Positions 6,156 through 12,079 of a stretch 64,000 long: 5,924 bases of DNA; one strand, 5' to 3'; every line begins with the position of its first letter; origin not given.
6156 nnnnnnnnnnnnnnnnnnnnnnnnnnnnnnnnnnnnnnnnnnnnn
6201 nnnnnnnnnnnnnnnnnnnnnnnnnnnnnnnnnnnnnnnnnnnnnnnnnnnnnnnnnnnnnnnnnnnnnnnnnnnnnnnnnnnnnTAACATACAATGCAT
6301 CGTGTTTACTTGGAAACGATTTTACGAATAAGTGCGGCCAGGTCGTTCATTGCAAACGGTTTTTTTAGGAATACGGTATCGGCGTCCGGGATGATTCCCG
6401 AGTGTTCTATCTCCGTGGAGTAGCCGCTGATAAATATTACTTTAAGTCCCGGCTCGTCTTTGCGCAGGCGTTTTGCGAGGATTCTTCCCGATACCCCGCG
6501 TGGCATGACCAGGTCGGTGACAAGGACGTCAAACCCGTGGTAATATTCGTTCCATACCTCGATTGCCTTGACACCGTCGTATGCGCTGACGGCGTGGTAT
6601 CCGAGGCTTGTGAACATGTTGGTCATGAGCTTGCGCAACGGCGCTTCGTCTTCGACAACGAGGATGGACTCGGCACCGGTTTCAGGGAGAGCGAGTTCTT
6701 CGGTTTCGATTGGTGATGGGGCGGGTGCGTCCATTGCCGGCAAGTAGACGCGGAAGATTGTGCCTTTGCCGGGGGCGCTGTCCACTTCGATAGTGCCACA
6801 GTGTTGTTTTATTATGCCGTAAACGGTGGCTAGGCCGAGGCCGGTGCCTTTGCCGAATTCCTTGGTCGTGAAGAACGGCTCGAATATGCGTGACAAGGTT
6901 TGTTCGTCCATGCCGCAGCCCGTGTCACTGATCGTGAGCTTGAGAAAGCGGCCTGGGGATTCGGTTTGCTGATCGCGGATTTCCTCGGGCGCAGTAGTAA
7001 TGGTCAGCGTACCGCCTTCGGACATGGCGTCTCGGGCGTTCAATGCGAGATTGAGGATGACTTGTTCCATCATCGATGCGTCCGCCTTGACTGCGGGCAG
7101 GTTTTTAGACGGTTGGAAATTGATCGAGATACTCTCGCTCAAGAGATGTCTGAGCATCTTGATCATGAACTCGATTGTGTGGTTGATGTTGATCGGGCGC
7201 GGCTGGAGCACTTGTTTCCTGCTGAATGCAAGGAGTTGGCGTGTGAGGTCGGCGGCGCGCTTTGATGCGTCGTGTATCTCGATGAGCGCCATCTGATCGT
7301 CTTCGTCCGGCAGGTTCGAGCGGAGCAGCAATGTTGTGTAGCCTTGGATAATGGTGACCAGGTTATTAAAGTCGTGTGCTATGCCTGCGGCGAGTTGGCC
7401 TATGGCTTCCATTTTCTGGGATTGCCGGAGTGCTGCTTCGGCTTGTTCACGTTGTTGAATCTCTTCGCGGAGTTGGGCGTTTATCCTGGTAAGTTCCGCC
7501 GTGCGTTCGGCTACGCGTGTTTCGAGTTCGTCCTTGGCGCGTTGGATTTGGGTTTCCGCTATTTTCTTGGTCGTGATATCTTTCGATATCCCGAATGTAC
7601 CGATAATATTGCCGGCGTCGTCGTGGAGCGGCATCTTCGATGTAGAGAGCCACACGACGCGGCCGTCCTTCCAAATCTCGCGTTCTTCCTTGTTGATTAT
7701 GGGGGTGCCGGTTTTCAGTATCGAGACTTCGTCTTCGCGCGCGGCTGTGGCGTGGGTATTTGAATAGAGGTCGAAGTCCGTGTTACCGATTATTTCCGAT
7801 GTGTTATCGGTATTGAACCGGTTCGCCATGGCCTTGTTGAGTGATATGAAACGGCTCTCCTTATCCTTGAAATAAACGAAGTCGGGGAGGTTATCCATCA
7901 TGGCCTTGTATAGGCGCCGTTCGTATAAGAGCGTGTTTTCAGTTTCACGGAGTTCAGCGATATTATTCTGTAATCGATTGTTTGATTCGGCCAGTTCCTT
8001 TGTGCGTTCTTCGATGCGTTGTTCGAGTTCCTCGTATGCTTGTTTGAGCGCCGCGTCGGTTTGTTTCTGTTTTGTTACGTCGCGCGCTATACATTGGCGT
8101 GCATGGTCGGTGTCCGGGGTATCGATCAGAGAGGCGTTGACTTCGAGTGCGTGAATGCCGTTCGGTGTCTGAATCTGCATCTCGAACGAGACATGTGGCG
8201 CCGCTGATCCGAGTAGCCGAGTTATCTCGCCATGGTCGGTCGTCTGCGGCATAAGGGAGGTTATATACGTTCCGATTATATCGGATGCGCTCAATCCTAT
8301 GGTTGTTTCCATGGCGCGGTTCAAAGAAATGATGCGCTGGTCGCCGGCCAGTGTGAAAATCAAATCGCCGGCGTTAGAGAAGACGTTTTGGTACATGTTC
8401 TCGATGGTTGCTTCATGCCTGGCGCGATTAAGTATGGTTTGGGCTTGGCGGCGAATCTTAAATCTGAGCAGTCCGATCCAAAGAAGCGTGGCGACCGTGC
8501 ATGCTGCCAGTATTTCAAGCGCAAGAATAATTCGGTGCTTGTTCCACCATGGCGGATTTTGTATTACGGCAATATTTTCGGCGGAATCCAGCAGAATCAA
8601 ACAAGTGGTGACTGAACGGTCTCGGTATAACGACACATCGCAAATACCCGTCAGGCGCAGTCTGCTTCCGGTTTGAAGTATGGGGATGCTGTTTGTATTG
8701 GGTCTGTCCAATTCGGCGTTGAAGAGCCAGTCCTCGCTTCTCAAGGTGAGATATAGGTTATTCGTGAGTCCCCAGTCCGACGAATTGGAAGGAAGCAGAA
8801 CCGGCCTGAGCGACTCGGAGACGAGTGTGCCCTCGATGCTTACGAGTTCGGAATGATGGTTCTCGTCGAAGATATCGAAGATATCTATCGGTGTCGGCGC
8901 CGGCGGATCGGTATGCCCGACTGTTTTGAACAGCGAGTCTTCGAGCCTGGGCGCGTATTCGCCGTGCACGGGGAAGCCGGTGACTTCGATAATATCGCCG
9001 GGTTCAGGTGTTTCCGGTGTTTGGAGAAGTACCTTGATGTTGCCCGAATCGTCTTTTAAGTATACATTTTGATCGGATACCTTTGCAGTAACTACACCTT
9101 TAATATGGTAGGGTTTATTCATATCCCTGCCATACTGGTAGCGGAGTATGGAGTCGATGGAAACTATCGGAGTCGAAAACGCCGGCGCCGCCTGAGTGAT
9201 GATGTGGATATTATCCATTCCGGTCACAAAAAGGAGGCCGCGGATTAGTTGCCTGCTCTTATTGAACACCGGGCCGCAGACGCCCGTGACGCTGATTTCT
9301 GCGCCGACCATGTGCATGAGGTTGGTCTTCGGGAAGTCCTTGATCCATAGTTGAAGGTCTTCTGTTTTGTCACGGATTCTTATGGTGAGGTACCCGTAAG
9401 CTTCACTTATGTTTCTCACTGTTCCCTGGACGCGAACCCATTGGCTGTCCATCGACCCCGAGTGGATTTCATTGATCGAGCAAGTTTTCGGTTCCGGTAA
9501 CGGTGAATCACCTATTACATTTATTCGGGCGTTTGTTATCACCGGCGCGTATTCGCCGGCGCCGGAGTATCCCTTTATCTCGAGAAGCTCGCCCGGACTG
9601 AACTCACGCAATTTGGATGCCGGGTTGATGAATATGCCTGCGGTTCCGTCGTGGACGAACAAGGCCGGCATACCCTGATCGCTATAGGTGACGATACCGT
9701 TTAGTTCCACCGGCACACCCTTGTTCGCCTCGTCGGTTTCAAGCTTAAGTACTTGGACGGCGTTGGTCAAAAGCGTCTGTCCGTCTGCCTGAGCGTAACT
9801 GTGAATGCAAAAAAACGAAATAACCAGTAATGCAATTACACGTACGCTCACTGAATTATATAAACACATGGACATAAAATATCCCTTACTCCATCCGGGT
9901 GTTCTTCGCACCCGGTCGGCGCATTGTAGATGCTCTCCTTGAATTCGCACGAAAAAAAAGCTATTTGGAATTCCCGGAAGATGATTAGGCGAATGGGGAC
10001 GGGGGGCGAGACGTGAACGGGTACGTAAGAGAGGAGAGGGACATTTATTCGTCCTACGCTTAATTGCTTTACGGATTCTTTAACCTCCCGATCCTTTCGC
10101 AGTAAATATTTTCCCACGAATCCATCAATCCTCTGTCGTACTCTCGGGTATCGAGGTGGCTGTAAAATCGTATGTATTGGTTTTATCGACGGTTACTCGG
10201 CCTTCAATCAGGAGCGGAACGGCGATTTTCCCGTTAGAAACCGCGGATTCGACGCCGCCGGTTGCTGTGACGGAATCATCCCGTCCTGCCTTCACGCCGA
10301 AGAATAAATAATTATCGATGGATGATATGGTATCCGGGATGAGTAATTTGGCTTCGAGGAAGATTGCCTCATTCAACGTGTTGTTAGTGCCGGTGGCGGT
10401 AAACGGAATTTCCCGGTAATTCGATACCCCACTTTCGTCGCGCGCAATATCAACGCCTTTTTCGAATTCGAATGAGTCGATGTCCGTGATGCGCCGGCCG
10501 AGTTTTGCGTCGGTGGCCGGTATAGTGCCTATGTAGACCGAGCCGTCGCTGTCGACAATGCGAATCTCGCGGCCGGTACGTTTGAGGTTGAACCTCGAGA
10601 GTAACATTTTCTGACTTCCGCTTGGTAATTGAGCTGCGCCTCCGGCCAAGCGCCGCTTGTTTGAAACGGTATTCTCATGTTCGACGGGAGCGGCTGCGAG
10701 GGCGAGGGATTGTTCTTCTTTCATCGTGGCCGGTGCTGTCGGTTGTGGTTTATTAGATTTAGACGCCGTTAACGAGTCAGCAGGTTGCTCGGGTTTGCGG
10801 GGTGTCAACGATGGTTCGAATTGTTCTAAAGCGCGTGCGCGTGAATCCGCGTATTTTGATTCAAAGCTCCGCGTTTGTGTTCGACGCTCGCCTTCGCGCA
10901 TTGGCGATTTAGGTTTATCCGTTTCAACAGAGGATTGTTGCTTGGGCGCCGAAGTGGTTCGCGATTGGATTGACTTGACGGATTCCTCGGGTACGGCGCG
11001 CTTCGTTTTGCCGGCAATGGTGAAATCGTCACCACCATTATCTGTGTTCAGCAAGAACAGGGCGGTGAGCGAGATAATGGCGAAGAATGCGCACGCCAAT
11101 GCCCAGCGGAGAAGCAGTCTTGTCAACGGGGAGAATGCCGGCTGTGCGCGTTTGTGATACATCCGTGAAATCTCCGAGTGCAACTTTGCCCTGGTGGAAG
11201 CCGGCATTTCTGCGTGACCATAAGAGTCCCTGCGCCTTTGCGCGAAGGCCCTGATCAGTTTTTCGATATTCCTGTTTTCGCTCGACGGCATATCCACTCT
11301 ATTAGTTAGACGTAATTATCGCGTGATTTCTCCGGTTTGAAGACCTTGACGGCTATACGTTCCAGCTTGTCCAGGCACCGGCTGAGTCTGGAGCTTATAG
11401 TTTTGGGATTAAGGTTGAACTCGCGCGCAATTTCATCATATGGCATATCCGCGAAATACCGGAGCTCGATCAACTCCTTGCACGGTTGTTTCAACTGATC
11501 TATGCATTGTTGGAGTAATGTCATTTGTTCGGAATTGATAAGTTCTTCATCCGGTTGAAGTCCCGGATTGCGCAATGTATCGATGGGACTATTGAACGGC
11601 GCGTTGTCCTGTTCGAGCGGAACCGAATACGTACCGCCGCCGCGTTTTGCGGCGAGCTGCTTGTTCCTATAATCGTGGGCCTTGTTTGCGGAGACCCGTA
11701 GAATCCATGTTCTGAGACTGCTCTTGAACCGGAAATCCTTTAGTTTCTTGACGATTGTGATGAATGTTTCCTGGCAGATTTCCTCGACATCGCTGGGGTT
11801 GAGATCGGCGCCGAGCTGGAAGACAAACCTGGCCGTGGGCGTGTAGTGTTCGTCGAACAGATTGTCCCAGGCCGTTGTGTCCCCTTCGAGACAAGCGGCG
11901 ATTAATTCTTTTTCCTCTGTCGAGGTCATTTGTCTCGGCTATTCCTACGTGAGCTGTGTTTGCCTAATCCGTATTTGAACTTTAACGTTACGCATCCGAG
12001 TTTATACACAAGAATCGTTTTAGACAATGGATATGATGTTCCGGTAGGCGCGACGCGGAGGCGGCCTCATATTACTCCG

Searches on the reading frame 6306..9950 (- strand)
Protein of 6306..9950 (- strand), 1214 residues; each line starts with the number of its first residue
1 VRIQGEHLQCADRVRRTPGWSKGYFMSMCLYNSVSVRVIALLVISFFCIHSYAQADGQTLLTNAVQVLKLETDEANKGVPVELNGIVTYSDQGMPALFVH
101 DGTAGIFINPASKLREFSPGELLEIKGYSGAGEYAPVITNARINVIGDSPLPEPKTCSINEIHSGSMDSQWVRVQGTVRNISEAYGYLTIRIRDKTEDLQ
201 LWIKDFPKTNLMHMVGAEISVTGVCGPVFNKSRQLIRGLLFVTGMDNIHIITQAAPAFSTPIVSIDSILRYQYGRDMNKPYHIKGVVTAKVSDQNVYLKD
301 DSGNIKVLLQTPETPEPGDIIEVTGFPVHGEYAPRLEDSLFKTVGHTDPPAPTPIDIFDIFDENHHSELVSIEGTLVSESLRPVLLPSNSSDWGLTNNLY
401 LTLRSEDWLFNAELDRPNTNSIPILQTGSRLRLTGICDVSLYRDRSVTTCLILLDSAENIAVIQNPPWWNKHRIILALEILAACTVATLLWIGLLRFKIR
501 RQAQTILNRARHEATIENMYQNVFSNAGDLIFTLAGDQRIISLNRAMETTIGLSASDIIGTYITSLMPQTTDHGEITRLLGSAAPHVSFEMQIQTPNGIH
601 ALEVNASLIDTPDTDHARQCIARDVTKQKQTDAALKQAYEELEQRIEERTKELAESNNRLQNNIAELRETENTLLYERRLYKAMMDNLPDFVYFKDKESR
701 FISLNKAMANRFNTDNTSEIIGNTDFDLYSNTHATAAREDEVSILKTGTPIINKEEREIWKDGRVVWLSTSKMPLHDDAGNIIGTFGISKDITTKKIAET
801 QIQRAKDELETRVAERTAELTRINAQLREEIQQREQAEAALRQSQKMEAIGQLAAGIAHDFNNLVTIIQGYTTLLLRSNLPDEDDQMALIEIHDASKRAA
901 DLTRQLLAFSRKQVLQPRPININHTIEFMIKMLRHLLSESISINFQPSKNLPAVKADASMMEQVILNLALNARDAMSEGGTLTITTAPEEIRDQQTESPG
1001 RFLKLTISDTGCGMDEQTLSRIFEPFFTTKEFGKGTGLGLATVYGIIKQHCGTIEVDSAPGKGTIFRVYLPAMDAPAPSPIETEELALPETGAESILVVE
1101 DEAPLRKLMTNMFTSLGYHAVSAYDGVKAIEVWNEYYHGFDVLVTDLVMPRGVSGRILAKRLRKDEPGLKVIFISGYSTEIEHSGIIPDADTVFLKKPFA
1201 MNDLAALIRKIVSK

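Call 20: search_protein_families(library=pfam, proteins=[window:6306-9950:-], max_evalue=0.001)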
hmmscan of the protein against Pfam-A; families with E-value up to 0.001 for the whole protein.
window:6306-9950:- (1214 aa): 7 families
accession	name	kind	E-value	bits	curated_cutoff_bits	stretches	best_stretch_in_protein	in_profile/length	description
PF02518.31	HATPase_c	-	2.3e-23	83.2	26.4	1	957-1072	2-109/111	Histidine kinase-, DNA gyrase B-, and HSP90-like ATPase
PF08448.16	PAS_4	-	8.6e-23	81.1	23.1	2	686-795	2-108/110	PAS fold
PF00989.32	PAS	-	2.7e-19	69.7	22.6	2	519-624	2-112/113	PAS fold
PF00072.30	Response_reg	-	5e-17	62.5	30.2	1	1096-1208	1-110/111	Response regulator receiver domain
PF13426.13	PAS_9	-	3.1e-16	59.9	27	2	689-793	1-102/103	PAS domain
PF00512.31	HisKA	-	7.3e-10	39.2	26.9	1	851-913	3-64/66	His Kinase A (phospho-acceptor) domain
PF13188.13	PAS_8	-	2.2e-08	34.1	21.8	0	518-568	1-52/65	PAS domain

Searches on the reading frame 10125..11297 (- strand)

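Call 20: search_protein_families(library=pfam, proteins=[window:10125-11297:-], max_evalue=0.001)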
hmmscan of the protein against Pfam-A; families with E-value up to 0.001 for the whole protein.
window:10125-11297:- (390 aa): 0 families

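Call 33: search_protein_families(library=pfam, proteins=[window:10125-11297:-], max_evalue=1)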
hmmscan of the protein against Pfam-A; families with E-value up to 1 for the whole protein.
window:10125-11297:- (390 aa): 1 family
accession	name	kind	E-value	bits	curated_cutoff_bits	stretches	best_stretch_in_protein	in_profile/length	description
PF06003.18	SMN_Tudor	-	0.08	13.5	22.7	0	247-270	12-35/58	Survival motor neuron protein (SMN), Tudor domain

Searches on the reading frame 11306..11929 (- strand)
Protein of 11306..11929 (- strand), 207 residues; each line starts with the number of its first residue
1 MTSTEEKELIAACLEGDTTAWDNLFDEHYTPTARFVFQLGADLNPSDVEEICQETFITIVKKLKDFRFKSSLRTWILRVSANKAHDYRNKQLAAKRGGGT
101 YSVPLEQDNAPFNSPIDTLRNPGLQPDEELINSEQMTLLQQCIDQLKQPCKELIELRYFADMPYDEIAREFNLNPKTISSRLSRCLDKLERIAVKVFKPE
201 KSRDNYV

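Call 20: search_protein_families(library=pfam, proteins=[window:11306-11929:-], max_evalue=0.001)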
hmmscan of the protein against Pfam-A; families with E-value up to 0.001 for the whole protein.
window:11306-11929:- (207 aa): 4 families
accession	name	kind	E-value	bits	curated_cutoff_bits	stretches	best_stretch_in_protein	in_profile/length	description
PF08281.18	Sigma70_r4_2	-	9.4e-13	48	25.7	1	138-189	3-54/54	Sigma-70, region 4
PF07638.17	Sigma70_ECF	-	2.9e-10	40.8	21.1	1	8-183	6-173/185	ECF sigma factor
PF04542.20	Sigma70_r2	-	3.9e-09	36.6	24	1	24-91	1-68/71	Sigma-70 region 2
PF04545.22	Sigma70_r4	-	5.5e-09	35.8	24.1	1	143-189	2-48/50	Sigma-70, region 4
